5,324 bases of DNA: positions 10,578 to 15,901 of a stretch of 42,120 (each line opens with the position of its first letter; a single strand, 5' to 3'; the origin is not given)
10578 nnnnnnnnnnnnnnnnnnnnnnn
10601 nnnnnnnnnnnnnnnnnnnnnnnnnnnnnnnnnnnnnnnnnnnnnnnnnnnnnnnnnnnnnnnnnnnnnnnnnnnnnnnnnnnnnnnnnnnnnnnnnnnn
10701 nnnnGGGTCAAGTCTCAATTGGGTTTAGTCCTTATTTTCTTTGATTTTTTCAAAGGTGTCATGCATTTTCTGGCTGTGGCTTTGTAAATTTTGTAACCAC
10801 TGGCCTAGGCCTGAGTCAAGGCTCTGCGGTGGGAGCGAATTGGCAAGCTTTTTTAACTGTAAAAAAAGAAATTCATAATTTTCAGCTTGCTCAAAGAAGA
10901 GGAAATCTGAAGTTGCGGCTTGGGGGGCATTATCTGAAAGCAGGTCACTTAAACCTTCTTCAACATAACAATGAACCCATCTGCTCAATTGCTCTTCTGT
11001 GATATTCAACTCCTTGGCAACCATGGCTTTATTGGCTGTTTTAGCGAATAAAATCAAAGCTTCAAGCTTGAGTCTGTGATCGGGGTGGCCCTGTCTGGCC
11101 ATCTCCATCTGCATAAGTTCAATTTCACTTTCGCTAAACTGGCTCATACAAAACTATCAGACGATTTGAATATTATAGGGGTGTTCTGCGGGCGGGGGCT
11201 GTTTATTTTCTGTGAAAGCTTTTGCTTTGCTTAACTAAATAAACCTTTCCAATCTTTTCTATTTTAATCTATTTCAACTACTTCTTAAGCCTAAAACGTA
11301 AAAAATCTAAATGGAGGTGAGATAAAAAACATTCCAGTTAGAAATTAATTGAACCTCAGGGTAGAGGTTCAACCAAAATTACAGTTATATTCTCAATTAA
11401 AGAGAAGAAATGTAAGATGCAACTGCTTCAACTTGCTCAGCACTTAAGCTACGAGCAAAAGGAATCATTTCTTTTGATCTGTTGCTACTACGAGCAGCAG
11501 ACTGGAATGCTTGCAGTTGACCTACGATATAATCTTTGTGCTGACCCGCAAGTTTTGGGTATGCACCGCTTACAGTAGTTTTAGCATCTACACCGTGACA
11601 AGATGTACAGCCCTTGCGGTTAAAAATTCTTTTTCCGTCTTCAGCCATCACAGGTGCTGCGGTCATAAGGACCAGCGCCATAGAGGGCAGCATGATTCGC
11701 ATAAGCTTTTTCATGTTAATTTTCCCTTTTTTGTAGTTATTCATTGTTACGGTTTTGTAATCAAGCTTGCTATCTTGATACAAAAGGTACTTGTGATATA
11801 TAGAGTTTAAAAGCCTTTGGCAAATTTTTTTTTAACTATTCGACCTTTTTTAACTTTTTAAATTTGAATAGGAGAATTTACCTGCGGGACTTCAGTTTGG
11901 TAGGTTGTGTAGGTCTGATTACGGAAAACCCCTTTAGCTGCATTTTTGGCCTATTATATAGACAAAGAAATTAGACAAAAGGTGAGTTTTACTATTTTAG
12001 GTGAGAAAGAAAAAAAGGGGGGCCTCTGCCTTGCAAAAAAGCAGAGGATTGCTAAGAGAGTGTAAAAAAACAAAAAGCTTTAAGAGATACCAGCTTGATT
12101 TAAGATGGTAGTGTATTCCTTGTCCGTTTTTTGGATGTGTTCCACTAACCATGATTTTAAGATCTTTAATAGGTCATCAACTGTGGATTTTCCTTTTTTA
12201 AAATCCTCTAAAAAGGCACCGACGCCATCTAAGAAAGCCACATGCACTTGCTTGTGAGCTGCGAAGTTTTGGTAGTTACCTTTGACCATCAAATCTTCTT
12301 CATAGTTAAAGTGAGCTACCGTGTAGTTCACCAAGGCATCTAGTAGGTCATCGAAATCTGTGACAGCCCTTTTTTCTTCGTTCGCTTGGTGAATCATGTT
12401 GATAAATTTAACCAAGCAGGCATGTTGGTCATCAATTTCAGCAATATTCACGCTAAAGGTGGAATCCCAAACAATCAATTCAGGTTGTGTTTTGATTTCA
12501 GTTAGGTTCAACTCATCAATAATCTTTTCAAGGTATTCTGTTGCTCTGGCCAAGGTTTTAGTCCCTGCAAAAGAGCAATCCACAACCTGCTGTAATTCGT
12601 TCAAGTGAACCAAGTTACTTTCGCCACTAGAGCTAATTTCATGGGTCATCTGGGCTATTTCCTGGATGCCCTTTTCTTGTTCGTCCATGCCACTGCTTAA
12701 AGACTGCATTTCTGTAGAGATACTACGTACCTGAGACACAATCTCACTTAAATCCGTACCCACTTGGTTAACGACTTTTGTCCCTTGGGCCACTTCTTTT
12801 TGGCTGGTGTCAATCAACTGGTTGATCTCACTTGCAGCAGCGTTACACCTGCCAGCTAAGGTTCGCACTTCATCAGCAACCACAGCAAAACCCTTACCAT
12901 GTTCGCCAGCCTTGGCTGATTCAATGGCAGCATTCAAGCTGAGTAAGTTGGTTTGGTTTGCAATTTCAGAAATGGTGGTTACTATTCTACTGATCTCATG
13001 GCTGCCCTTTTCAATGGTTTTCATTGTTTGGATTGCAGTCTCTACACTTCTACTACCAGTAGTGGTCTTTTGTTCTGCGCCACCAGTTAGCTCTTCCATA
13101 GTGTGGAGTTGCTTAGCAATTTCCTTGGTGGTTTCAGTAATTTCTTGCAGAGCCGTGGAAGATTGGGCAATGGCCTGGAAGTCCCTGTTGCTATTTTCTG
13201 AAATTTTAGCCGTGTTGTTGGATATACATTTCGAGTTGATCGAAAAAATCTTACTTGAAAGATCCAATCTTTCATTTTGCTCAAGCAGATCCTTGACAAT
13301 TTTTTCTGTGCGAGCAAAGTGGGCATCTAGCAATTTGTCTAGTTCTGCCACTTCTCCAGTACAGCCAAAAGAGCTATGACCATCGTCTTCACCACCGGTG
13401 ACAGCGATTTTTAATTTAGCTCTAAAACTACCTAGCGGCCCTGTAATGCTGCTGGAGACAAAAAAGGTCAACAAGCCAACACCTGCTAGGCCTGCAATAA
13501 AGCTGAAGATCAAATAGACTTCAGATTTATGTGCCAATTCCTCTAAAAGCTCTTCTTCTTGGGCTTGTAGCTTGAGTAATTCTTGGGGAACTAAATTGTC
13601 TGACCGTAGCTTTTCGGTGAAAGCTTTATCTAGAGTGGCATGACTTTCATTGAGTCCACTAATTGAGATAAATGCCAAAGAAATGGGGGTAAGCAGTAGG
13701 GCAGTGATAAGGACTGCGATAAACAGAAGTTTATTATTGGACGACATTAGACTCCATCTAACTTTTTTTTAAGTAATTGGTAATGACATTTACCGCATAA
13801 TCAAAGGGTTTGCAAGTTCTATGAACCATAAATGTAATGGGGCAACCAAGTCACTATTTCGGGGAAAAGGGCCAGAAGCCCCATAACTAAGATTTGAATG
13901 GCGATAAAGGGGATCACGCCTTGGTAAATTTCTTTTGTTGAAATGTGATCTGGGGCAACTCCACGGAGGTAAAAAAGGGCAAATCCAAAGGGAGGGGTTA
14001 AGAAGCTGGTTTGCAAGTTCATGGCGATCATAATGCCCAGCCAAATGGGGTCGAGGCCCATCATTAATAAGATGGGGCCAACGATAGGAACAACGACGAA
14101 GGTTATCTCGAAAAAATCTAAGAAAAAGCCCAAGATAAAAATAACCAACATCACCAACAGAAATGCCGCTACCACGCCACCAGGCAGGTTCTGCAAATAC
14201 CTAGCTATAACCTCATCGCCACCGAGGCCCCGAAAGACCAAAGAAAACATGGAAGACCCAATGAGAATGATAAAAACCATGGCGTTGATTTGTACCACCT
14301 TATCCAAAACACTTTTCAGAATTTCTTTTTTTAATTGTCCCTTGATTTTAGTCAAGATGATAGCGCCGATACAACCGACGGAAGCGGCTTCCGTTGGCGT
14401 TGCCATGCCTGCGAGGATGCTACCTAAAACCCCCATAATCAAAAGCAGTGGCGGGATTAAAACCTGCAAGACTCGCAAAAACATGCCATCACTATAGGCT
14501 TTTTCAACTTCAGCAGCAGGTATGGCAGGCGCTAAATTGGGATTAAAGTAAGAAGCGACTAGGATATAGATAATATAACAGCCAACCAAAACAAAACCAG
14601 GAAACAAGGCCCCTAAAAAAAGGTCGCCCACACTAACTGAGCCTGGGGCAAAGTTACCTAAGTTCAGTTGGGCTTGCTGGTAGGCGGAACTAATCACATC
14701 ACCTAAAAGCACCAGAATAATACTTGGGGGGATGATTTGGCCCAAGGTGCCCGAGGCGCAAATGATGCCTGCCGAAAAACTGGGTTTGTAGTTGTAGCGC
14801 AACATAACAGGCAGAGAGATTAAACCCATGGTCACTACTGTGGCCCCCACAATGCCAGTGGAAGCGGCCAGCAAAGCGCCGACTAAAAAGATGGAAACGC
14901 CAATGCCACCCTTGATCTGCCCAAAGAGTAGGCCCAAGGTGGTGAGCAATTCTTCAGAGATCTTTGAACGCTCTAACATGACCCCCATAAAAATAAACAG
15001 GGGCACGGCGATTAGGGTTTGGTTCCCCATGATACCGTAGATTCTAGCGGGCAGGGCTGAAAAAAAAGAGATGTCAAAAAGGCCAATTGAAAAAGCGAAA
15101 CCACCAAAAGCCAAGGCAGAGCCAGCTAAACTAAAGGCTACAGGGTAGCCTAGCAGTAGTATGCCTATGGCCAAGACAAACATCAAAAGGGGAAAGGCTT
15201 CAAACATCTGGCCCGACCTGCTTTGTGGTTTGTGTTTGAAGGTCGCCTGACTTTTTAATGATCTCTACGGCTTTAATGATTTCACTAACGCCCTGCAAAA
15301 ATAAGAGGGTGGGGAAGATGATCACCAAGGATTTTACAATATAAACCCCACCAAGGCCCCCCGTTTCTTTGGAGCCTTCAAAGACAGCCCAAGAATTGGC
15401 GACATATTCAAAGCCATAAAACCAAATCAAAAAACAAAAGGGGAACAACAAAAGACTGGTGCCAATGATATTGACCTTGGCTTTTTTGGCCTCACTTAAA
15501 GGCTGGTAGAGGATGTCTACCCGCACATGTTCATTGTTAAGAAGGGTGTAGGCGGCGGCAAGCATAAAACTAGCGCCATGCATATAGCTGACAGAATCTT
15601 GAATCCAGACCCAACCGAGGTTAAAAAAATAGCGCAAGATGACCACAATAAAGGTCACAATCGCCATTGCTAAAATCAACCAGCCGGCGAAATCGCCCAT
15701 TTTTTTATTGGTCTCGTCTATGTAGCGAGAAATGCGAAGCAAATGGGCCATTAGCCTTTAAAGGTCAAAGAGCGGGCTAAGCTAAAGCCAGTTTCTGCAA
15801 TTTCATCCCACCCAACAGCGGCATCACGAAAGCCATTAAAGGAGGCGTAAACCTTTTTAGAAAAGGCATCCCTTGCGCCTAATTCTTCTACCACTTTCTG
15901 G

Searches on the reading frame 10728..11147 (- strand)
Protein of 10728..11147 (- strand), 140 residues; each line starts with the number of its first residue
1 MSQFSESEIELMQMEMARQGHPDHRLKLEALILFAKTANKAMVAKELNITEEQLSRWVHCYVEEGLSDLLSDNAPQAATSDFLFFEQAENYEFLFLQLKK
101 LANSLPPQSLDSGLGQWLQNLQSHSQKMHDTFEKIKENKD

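Call 9: search_protein_families(library=pfam, proteins=[window:10728-11147:-], max_evalue=0.001)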
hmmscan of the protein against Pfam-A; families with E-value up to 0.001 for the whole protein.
window:10728-11147:- (140 aa): 3 families
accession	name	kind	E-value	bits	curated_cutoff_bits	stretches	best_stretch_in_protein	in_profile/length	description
PF13384.12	HTH_23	-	2.3e-06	27.7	24.6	1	23-70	3-50/50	Homeodomain-like domain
PF13518.12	HTH_28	-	5.7e-06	26.7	25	1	27-69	2-44/52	Helix-turn-helix domain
PF13551.12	HTH_29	-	0.00041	20.8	28.1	1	29-71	3-46/64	Winged helix-turn helix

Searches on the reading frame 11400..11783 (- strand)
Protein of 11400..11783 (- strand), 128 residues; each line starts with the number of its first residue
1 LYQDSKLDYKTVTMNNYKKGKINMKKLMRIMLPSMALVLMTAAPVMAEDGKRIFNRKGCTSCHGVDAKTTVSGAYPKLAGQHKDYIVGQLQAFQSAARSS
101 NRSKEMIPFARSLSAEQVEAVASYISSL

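Call 10: search_protein_families(library=pfam, proteins=[window:11400-11783:-], max_evalue=0.001)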
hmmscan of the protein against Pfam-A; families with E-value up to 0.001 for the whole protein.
window:11400-11783:- (128 aa): 2 families
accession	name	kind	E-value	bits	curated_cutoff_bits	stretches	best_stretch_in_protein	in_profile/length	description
PF00034.26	Cytochrom_C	-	1.1e-12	49.6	21.3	1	47-128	1-89/90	Cytochrome c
PF13442.11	Cytochrome_CBB3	-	7.2e-09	36.3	27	1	47-125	3-68/68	Cytochrome C oxidase, cbb3-type, subunit III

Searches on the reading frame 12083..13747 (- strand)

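Call 10: search_protein_families(library=pfam, proteins=[window:12083-13747:-], max_evalue=0.001)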
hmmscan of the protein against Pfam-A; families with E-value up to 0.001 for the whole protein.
window:12083-13747:- (555 aa): 3 families
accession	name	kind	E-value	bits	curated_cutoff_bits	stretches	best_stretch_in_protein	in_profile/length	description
PF00015.26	MCPsignal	-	5.1e-41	140.8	34.6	1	223-372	6-169/172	Methyl-accepting chemotaxis protein (MCP) signalling domain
PF01814.28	Hemerythrin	-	8.7e-16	59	25.3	1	435-545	3-123/127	Hemerythrin HHE cation binding domain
PF20870.2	FAM186A-B_N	-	0.0008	19.3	27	0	318-429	17-119/243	FAM186A/B, N-terminal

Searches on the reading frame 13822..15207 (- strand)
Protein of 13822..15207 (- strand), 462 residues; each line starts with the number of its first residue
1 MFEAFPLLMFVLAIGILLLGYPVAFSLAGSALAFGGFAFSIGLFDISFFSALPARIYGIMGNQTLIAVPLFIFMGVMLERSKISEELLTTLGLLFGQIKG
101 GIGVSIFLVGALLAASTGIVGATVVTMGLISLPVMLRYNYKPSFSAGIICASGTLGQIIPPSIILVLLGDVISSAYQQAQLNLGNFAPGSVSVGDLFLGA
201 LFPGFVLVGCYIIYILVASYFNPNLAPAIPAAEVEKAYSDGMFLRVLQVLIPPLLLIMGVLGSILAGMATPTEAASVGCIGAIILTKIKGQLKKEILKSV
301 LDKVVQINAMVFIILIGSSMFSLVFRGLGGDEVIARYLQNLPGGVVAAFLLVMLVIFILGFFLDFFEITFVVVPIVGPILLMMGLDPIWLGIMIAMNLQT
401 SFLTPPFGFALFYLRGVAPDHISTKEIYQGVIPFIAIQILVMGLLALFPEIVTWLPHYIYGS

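Call 10: search_protein_families(library=pfam, proteins=[window:13822-15207:-], max_evalue=0.001)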
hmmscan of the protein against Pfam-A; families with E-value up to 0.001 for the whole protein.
window:13822-15207:- (462 aa): 1 family
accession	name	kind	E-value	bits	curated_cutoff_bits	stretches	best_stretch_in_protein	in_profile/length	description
PF06808.19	DctM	-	1.1e-75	255.5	23.8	1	10-451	1-413/413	Tripartite ATP-independent periplasmic transporter, DctM component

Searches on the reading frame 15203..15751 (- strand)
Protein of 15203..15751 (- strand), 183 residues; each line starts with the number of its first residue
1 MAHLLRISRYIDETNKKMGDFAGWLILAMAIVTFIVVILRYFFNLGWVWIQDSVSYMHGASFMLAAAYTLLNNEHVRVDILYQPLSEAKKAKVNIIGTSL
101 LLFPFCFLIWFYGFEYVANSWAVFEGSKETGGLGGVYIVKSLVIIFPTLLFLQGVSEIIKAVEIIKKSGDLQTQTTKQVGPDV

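Call 10: search_protein_families(library=pfam, proteins=[window:15203-15751:-], max_evalue=0.001)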
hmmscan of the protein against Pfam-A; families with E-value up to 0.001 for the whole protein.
window:15203-15751:- (183 aa): 1 family
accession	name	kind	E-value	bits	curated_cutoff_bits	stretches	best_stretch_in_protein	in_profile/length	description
PF04290.18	DctQ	-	1.7e-17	64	28.3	1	29-162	1-130/132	Tripartite ATP-independent periplasmic transporters, DctQ component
